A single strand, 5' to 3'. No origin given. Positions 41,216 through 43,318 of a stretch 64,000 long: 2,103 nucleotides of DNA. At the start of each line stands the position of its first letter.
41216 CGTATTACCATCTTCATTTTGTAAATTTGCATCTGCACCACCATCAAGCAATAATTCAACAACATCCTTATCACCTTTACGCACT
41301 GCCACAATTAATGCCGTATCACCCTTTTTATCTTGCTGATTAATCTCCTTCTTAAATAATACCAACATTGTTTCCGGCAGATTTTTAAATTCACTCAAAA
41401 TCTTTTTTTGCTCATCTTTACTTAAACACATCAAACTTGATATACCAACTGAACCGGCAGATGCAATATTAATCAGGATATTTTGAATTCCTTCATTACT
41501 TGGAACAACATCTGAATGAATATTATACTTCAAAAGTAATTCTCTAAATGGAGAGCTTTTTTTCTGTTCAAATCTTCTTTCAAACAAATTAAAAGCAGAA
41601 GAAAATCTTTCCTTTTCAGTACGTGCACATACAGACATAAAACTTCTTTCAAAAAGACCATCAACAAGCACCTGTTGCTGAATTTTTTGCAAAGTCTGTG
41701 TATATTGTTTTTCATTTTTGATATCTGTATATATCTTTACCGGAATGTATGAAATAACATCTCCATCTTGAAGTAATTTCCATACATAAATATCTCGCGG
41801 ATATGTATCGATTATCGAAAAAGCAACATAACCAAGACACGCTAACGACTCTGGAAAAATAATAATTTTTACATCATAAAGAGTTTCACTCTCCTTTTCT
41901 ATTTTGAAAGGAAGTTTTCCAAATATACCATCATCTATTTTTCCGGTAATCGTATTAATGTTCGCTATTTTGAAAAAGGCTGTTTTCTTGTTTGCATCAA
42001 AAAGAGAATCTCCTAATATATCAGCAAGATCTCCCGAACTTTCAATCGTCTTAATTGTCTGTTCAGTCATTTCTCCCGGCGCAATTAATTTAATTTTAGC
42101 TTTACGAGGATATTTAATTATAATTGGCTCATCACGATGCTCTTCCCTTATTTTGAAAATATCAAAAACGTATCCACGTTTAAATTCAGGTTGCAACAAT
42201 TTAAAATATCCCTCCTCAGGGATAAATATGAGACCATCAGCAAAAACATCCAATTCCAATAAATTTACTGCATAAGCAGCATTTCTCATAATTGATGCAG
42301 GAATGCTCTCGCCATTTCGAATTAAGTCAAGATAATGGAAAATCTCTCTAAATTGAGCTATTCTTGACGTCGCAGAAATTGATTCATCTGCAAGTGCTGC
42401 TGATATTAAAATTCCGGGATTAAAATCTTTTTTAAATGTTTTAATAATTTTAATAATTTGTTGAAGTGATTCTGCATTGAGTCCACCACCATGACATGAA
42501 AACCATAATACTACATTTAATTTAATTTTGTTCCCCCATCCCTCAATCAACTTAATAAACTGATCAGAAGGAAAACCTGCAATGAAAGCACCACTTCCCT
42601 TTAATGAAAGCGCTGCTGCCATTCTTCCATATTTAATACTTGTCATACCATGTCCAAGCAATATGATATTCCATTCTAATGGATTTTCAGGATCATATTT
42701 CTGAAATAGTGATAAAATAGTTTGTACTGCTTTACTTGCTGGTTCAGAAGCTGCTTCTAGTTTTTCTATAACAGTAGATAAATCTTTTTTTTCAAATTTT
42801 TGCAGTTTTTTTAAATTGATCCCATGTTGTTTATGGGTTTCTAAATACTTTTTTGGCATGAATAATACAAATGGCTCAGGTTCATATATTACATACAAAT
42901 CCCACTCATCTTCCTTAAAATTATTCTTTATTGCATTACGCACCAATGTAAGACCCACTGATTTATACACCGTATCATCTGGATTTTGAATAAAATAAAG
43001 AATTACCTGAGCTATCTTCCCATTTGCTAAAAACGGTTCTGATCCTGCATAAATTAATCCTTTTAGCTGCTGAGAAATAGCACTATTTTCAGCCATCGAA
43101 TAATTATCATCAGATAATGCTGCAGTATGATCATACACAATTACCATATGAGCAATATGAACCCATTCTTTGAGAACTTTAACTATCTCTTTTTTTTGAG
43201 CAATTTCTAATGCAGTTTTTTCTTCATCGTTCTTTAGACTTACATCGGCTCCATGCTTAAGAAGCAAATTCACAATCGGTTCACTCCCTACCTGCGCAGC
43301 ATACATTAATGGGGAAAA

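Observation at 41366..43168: Caspase/CPD-like (clan CD style) His-Cys core hidden in the middle of a 1206-aa secreted ankyrin protein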

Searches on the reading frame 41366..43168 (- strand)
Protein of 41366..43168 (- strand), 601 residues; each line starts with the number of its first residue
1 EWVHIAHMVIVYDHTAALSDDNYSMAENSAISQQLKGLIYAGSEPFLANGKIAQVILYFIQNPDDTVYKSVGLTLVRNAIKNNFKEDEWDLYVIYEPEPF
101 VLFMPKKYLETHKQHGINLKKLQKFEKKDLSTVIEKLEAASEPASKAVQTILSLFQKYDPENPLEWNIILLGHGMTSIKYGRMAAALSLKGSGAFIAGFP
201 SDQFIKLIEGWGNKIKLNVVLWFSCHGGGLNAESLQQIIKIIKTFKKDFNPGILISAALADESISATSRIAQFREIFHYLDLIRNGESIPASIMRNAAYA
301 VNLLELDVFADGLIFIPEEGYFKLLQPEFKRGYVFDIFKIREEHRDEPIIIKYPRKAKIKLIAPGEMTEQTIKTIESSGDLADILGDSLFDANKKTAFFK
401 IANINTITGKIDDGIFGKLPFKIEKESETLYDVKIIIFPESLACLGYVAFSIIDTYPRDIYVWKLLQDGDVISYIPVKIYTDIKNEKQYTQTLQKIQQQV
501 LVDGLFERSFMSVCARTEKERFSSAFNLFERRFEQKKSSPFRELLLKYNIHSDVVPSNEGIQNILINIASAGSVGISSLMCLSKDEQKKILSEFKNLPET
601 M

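Call 4: search_protein_families(library=pfam, proteins=[window:41366-43168:-], max_evalue=10)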
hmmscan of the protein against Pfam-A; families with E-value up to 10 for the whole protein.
window:41366-43168:- (601 aa): 2 families
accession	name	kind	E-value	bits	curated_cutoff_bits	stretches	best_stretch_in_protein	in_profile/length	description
PF01300.24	Sua5_yciO_yrdC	-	0.18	11.7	25.1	1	311-377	6-71/178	Telomere recombination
PF24644.1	DUF7638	-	0.19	12.2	27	1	286-366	13-76/106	Domain of unknown function (DUF7638)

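Call 5: find_homologous_proteins(query=window:41366-43168:-, max_evalue=0.001)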
Query window:41366-43168:- (601 aa): 3 proteins with E <= 0.001 among 8000 candidates.
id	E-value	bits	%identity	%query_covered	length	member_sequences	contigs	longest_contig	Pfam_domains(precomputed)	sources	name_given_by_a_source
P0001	1.3e-162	560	49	99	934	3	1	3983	PF14580.13,PF12799.14,PF13855.13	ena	-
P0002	6.8e-134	466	44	99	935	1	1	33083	-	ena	-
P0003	2.4e-118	414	51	66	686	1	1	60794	PF13606.13,PF13857.13,PF12796.14,PF00023.37,PF13637.13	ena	-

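Call 6: search_solved_structures(query=window:41366-43168:-, max_evalue=10)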
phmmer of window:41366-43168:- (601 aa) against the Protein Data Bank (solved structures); distinct sequences matched with E-value up to 10: 0.

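Call 15: find_related_loci(query=A2, collection=genome_contigs, flank=6000)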
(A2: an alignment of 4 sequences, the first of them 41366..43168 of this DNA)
Query A2 (601 aa) in genome_contigs; peptide patterns used: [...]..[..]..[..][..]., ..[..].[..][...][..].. (x = any residue, [..] = any of these).
115 stretches matched a pattern, but none encodes a relative of the query by tblastn (E <= 1e-3).

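Call 17: find_encoding_contigs(protein=P0002, flank=8000, max_places=2)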
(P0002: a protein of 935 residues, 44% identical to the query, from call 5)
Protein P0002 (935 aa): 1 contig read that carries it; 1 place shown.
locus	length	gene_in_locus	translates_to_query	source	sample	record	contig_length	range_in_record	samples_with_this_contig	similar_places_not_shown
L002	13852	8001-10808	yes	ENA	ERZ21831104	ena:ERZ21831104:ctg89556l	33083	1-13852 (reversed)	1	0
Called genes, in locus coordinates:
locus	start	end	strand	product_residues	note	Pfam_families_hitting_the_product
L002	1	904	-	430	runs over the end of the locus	PF03721:UDPG_MGDP_dh_N, PF00984:UDPG_MGDP_dh, PF03720:UDPG_MGDP_dh_C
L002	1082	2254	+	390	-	PF00326:Peptidase_S9 (faint), PF12146:Hydrolase_4, PF00561:Abhydrolase_1 (weak), PF12697:Abhydrolase_6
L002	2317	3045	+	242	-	-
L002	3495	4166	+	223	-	PF02789:Peptidase_M17_N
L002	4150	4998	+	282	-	PF00883:Peptidase_M17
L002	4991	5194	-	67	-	-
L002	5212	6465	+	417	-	PF21377:MurD_N (weak), PF08245:Mur_ligase_M, PF02875:Mur_ligase_C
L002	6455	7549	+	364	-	PF07992:Pyr_redox_2, PF12831:FAD_oxidored (weak), PF13450:NAD_binding_8 (weak), PF13738:Pyr_redox_3, PF00070:Pyr_redox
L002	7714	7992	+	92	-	-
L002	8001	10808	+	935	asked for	-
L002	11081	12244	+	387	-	PF01098:FTSW_RODA_SPOVE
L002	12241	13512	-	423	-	PF04055:Radical_SAM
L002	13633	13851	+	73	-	?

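Call 18: find_encoding_contigs(protein=P0003, flank=8000, max_places=2)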
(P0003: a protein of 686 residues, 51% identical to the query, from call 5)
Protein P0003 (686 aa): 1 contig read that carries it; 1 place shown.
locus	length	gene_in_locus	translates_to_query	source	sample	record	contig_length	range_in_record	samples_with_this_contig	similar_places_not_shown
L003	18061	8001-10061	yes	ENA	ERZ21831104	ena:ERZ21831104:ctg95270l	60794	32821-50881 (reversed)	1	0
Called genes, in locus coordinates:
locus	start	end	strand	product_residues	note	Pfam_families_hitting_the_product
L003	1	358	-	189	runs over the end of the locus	PF09335:VTT_dom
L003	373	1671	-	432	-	PF28494:GlyRS_ins_1 (faint), PF00587:tRNA-synt_2b, PF03129:HGTP_anticodon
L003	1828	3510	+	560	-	PF00089:Trypsin, PF13365:Trypsin_2, PF00595:PDZ (faint), PF13180:PDZ_2, PF17820:PDZ_6 (weak)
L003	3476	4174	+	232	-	PF01479:S4 (weak), PF01728:FtsJ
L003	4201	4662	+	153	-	-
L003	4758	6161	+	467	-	PF12796:Ank_2 (weak), PF00023:Ank (faint), PF13606:Ank_3 (faint), PF13857:Ank_5 (faint), PF23745:ANK_LRRK2 (faint), PF12796:Ank_2, PF13637:Ank_4 (weak)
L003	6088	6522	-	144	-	-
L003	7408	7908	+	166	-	PF00293:NUDIX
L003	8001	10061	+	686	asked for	PF12796:Ank_2, PF13606:Ank_3 (faint), PF13857:Ank_5 (weak), PF13637:Ank_4, PF13857:Ank_5 (weak), PF00023:Ank (weak), PF12796:Ank_2, PF00023:Ank (weak)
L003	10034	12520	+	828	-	PF12796:Ank_2, PF13857:Ank_5, PF12796:Ank_2, PF13637:Ank_4, PF13857:Ank_5, PF12796:Ank_2, PF00023:Ank, PF13637:Ank_4, +21 more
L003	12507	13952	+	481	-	PF00593:TonB_dep_Rec_b-barrel, PF14905:OMP_b-brl_3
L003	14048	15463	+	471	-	PF01497:Peripla_BP_2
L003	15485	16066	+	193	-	PF04191:PEMT, PF04140:ICMT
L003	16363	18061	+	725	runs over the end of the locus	PF07715:Plug, PF00593:TonB_dep_Rec_b-barrel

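Call 19: search_protein_representatives(alignment_id=A2)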
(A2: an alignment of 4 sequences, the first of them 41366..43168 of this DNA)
Query: 4 sequences, 575 profile positions. Proteins with E-value up to 0.001 (for the whole library): 94; up to 1e-10: 29; up to 1e-30: 9. The best 94 are listed.
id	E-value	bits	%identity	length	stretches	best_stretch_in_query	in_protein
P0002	8.5e-294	991.8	-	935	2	2-575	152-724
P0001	1.4e-290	981.2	-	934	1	2-575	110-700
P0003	7.9e-206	701.4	-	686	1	1-404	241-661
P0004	2.0e-193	660.4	-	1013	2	2-575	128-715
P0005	3.8e-162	557.1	-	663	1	2-575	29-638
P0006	5.1e-150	517.1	-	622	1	2-575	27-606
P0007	1.2e-117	410.2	-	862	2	6-330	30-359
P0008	1.1e-104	367.4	-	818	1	37-574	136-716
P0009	1.9e-81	290.7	-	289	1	117-323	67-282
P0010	4.5e-30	121.1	-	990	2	86-331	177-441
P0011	7.5e-28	113.7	-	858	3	70-241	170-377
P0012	6.7e-26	107.3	-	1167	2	71-337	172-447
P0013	2.0e-25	105.7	-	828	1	411-575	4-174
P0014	2.9e-24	101.9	-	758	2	77-285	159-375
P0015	4.3e-21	91.4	-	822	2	83-302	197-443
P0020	2.4e-17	79.1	-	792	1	96-286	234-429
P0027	6.5e-13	64.4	-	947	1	78-234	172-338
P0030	1.3e-10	56.8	-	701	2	83-235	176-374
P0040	9.1e-08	47.4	-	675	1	80-240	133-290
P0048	7.9e-07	44.3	-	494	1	89-230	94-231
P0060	7.5e-06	41.1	-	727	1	109-233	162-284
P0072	8.2e-05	37.7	-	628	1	77-231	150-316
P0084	3.7e-04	35.5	-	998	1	83-241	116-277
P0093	9.1e-04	34.2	-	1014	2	26-181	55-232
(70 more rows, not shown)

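Call 56: find_encoding_contigs(protein=P0010, flank=6000, max_places=2)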
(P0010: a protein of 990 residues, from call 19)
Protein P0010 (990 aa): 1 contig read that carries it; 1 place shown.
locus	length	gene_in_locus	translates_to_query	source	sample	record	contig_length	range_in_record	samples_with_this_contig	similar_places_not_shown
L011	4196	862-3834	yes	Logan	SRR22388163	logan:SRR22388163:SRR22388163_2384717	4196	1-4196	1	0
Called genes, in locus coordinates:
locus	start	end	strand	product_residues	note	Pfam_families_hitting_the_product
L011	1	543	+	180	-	?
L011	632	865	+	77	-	-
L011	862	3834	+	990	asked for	-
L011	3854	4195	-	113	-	?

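Call 74: list_cluster_members(proteins=[P0010, P0014, P0020, P0030, P0040, P0048, P0060, P0072, P0084, P0093])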
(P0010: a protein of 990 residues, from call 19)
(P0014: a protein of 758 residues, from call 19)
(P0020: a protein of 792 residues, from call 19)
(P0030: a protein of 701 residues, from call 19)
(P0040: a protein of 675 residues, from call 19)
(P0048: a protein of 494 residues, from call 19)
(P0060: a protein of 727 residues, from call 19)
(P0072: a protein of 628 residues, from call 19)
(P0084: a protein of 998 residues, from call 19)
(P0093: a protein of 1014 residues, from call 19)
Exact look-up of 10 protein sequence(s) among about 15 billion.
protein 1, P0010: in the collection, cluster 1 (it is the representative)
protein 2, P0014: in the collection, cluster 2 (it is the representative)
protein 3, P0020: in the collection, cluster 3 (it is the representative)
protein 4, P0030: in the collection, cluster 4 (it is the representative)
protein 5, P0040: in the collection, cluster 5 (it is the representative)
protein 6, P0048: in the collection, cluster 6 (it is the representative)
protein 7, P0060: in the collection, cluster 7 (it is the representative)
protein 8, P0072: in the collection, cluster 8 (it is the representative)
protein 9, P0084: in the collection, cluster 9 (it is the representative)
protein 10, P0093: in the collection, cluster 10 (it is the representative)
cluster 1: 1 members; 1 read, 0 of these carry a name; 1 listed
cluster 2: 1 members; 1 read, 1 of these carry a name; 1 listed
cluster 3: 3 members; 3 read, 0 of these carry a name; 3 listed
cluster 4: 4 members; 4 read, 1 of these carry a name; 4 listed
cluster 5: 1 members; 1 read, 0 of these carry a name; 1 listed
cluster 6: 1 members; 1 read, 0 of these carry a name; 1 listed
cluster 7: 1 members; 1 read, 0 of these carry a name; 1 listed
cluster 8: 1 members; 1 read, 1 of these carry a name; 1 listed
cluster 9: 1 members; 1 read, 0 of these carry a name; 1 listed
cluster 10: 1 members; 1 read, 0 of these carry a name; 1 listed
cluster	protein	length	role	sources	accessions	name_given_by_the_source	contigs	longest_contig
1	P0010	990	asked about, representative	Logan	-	-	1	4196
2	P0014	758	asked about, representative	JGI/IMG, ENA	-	hypothetical protein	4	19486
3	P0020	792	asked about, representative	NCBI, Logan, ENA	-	-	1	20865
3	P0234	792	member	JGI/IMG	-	-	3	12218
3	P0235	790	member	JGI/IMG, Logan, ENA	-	-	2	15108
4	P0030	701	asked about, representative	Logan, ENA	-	-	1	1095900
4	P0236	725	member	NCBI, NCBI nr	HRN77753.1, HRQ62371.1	MAG TPA: hypothetical protein PLU71_00795 [Candidatus Dependentiae bacterium] | hypothetical protein [Candidatus Dependentiae bacterium]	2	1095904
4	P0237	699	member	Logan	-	-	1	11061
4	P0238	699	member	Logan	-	-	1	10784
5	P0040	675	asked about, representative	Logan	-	-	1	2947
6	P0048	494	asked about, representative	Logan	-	-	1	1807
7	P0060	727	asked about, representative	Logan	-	-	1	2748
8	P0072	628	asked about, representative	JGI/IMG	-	hypothetical protein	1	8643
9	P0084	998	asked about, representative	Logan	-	-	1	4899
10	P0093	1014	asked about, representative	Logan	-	-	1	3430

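Call 79: find_encoding_contigs(protein=P0030, flank=10000, max_places=1)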
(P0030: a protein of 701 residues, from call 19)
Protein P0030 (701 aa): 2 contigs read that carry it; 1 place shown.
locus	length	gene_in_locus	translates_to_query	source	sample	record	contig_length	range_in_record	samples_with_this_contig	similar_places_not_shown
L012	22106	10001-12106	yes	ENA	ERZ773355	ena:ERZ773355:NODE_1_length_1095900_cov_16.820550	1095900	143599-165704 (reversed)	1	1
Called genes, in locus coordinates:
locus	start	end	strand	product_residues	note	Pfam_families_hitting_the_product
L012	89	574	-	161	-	-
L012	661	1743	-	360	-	PF03462:PCRF, PF00472:RF-1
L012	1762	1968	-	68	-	PF01197:Ribosomal_L31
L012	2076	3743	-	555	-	PF00999:Na_H_Exchanger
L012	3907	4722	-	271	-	-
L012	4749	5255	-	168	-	PF07291:MauE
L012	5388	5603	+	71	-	-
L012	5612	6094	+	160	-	PF00210:Ferritin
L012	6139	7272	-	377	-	PF00388:PI-PLC-X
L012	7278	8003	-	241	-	-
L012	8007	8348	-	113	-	PF07784:DUF1622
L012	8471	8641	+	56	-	-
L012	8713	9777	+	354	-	PF02275:CBAH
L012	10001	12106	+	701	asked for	-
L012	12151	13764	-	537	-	PF05192:MutS_III (weak), PF00488:MutS_V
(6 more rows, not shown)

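Call 80: find_encoding_contigs(protein=P0027, flank=10000, max_places=1)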
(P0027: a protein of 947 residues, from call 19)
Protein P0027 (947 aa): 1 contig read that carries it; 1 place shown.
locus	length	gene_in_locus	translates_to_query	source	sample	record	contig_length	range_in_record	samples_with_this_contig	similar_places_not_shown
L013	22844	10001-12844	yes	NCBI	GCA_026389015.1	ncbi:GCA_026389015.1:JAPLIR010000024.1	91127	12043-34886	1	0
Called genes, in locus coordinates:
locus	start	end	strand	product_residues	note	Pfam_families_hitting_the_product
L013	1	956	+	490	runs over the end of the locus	PF03219:TLC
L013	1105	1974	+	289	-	PF00318:Ribosomal_S2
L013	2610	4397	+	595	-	PF13177:DNA_pol3_delta2, PF00004:AAA, PF07728:AAA_5 (faint), PF22608:DNAX_ATPase_lid, PF12169:DNA_pol3_gamma3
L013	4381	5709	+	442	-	PF00009:GTP_EFTU, PF01926:MMR_HSR1, PF02421:FeoB_N, PF04548:AIG1 (weak), PF02421:FeoB_N, PF04548:AIG1, PF01926:MMR_HSR1, PF14714:KH_dom-like, +11 more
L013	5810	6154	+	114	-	PF02482:Ribosomal_S30AE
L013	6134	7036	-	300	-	-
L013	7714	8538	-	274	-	-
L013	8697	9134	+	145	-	PF01743:PolyA_pol (weak)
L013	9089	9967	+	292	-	PF01966:HD (weak)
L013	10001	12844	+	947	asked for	PF00023:Ank (faint), PF12796:Ank_2 (weak), PF13637:Ank_4 (faint), PF13606:Ank_3 (faint), PF23745:ANK_LRRK2 (faint), PF12796:Ank_2, PF13857:Ank_5 (weak)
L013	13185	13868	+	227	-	PF01618:MotA_ExbB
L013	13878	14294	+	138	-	PF02472:ExbD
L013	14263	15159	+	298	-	PF13103:TonB_2 (weak)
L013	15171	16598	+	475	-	PF26550:Tricorn_2nd (weak), PF07676:PD40 (weak), PF26549:Tricorn_N, PF07676:PD40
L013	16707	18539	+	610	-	PF06480:FtsH_ext, PF00004:AAA, PF07728:AAA_5 (faint), PF17862:AAA_lid_3, PF01434:Peptidase_M41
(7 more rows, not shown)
